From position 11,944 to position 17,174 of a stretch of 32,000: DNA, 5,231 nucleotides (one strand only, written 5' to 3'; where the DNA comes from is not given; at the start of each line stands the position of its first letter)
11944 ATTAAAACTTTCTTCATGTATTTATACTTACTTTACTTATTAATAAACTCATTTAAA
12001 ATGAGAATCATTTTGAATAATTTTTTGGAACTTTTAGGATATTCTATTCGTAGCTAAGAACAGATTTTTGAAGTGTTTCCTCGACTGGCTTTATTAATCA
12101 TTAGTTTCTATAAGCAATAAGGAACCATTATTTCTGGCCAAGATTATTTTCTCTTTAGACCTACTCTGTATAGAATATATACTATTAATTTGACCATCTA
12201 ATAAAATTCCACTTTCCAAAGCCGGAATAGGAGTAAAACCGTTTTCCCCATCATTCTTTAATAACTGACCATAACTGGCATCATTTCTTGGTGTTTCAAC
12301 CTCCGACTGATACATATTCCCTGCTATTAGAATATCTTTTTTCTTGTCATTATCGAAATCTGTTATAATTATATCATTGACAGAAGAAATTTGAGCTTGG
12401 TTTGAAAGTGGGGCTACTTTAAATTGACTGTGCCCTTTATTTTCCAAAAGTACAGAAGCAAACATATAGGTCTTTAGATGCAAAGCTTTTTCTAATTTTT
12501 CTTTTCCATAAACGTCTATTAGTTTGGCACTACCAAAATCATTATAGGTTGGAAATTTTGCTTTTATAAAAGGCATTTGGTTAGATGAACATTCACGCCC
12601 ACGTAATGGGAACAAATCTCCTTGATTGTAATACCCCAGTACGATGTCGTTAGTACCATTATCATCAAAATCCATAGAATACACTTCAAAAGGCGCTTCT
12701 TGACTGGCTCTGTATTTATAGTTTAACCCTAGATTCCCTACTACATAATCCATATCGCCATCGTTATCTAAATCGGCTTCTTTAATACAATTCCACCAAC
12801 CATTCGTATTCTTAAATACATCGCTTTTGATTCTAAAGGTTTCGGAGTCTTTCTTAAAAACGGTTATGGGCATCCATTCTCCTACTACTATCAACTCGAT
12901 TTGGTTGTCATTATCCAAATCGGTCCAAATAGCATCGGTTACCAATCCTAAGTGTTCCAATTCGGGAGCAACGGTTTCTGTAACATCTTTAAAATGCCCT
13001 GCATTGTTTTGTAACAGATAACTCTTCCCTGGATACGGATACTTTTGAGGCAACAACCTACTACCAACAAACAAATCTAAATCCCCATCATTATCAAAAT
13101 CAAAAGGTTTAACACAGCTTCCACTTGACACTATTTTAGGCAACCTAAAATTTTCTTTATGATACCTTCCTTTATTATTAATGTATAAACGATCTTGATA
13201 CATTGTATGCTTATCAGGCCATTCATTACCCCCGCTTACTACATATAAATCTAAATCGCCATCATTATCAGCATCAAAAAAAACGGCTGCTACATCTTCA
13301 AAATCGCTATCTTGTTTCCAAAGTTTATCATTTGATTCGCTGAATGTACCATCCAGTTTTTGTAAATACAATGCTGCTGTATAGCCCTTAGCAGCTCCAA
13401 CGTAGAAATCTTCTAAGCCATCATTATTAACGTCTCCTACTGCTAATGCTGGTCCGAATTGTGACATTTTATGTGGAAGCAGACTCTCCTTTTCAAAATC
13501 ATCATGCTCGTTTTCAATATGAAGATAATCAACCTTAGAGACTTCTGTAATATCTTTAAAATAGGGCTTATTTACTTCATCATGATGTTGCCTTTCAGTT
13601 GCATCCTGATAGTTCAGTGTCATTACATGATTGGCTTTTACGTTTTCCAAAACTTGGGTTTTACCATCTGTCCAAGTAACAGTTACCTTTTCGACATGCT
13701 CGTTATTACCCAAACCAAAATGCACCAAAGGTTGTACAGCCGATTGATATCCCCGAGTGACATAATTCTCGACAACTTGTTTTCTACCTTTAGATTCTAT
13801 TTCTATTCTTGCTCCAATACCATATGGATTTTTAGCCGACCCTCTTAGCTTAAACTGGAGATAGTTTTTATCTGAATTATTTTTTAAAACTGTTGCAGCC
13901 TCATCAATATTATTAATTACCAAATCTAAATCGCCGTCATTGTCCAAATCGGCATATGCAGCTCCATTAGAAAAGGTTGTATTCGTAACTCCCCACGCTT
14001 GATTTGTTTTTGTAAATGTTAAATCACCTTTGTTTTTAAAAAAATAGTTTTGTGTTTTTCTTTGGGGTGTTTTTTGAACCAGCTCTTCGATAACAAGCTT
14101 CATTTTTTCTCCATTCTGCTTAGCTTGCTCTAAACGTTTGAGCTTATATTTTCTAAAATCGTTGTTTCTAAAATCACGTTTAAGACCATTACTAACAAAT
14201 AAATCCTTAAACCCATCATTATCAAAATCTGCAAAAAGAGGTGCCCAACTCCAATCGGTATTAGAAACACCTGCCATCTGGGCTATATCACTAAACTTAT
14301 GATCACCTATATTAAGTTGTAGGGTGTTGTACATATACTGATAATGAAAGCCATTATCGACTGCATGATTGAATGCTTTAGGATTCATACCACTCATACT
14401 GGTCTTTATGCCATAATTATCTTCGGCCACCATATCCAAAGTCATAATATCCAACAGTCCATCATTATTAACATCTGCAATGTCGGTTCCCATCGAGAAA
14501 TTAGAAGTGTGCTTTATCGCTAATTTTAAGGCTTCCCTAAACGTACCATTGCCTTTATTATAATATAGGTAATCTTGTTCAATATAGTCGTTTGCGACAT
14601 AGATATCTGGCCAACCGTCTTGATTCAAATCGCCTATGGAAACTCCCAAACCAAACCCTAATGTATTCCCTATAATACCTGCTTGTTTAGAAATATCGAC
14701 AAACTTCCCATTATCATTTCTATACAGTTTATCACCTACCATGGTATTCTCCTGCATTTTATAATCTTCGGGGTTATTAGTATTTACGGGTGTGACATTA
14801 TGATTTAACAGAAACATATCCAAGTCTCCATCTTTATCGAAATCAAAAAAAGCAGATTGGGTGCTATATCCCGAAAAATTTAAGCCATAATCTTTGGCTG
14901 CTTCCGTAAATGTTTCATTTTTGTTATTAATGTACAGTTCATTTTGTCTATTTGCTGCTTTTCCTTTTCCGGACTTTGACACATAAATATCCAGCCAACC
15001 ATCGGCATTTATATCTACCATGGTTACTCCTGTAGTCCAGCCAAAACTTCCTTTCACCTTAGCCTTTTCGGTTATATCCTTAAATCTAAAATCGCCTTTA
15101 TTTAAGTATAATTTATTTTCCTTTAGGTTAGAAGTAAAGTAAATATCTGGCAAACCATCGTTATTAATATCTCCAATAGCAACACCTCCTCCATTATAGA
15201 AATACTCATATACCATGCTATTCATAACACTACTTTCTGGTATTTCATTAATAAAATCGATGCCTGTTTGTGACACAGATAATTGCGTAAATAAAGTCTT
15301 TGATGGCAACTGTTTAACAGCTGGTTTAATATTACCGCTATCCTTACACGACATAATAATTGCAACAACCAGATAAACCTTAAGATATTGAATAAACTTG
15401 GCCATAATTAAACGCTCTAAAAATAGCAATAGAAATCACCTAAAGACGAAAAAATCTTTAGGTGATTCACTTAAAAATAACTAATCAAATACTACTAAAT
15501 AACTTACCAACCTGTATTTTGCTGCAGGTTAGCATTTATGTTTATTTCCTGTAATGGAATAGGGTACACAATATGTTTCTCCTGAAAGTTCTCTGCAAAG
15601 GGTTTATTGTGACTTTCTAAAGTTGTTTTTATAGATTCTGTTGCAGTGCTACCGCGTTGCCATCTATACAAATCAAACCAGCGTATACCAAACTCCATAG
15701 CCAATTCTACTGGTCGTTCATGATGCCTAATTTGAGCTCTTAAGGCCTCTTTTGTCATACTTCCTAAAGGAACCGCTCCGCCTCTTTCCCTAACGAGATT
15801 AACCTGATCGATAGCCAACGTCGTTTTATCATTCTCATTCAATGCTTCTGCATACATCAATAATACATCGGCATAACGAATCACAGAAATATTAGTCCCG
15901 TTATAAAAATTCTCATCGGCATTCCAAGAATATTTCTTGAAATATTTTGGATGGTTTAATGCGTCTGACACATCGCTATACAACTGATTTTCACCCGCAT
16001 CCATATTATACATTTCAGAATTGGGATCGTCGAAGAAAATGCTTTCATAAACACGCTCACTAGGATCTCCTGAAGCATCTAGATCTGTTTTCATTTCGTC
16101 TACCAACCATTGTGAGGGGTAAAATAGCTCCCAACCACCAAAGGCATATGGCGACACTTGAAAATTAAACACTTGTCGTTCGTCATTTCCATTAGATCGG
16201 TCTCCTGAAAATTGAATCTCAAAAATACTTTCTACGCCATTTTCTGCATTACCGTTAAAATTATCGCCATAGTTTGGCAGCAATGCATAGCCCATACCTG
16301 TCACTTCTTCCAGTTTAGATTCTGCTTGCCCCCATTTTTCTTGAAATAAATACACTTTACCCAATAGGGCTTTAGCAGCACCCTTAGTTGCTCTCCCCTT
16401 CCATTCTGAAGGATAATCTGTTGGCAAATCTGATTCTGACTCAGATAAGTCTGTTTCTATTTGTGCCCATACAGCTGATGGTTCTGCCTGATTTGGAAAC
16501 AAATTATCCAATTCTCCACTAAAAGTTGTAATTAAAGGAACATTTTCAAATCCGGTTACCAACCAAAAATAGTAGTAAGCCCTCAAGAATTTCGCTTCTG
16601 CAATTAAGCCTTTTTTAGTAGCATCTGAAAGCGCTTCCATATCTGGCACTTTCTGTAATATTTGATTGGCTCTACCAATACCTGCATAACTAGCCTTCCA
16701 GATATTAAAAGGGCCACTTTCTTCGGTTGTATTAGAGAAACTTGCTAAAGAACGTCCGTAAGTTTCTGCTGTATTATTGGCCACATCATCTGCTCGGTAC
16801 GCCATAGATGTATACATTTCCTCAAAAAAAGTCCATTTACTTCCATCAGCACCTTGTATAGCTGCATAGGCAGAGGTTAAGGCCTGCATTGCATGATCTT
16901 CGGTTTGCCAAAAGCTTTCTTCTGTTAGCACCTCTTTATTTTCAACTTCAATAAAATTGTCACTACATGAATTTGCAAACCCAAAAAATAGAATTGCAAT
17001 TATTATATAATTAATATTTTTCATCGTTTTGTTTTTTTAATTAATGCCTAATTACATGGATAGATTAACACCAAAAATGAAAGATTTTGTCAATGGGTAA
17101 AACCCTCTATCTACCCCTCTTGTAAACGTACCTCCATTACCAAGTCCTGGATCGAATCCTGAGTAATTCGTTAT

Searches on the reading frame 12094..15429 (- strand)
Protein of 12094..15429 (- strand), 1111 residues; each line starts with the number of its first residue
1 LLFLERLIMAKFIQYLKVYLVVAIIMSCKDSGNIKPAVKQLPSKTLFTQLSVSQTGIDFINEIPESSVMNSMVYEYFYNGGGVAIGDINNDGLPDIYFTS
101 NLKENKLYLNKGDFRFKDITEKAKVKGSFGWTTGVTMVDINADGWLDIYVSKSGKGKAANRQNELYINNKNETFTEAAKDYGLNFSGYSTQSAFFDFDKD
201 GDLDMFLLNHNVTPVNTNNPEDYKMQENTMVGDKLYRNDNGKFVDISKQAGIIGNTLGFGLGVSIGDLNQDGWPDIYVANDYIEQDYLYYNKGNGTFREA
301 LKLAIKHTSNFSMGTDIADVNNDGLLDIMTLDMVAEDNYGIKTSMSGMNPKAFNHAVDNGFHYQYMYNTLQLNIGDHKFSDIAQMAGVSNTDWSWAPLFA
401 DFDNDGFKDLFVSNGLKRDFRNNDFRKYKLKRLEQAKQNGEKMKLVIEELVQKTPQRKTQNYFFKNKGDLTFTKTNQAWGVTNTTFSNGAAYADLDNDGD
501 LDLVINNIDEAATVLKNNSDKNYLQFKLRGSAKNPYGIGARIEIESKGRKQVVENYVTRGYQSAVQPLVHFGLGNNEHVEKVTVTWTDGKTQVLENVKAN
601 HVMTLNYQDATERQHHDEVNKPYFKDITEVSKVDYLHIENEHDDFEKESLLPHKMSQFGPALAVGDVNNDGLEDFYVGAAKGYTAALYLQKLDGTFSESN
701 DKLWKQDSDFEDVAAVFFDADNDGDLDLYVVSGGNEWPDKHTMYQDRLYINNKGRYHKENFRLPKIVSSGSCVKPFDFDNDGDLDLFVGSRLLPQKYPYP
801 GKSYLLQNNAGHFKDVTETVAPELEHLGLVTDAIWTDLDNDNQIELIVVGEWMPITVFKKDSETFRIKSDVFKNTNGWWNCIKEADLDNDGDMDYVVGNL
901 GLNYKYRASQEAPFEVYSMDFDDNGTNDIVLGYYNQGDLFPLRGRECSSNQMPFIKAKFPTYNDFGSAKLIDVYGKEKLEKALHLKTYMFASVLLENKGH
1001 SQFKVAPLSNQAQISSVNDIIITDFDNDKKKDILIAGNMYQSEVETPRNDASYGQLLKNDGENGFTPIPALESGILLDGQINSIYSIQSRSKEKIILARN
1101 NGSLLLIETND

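Call 8: search_protein_families(library=pfam, proteins=[window:12094-15429:-])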
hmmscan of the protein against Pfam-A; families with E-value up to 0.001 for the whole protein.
window:12094-15429:- (1111 aa): 4 families
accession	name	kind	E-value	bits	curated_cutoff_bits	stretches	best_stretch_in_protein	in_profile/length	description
PF13517.12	FG-GAP_3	-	2.1e-78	259.3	26.9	9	267-329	1-60/61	FG-GAP-like repeat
PF07593.17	UnbV_ASPIC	-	1.2e-21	76.8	23.4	1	537-603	1-67/68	ASPIC and UnbV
PF01839.29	FG-GAP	-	3.4e-20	71.9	22.1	2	658-680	1-23/37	FG-GAP repeat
PF14783.12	BBS2_Mid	-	0.00012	22.6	27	0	836-868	5-37/108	Ciliary BBSome complex subunit 2, middle region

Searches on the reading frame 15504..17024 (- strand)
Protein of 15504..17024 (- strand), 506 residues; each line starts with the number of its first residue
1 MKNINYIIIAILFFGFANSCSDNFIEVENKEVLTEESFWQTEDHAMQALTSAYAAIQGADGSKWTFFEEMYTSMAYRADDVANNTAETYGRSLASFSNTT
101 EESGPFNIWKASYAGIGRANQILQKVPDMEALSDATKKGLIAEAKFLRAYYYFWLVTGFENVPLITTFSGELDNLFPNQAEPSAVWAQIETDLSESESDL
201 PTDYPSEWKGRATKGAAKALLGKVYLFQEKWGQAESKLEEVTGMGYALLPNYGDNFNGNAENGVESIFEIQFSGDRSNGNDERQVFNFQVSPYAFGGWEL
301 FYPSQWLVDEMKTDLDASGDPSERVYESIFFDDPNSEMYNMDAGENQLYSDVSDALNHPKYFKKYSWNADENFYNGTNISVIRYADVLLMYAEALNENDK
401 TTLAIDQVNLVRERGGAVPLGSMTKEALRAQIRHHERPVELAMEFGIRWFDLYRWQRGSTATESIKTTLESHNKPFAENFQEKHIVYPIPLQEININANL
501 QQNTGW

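Call 8: search_protein_families(library=pfam, proteins=[window:15504-17024:-])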
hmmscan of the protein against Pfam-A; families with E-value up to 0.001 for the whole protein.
window:15504-17024:- (506 aa): 2 families
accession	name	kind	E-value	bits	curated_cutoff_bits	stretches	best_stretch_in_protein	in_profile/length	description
PF07980.17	SusD_RagB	-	1.9e-37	130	23.1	1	265-506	2-297/297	SusD family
PF14322.12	SusD-like_3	-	6.4e-25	88.9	27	1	24-226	2-191/191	Starch-binding associating with outer membrane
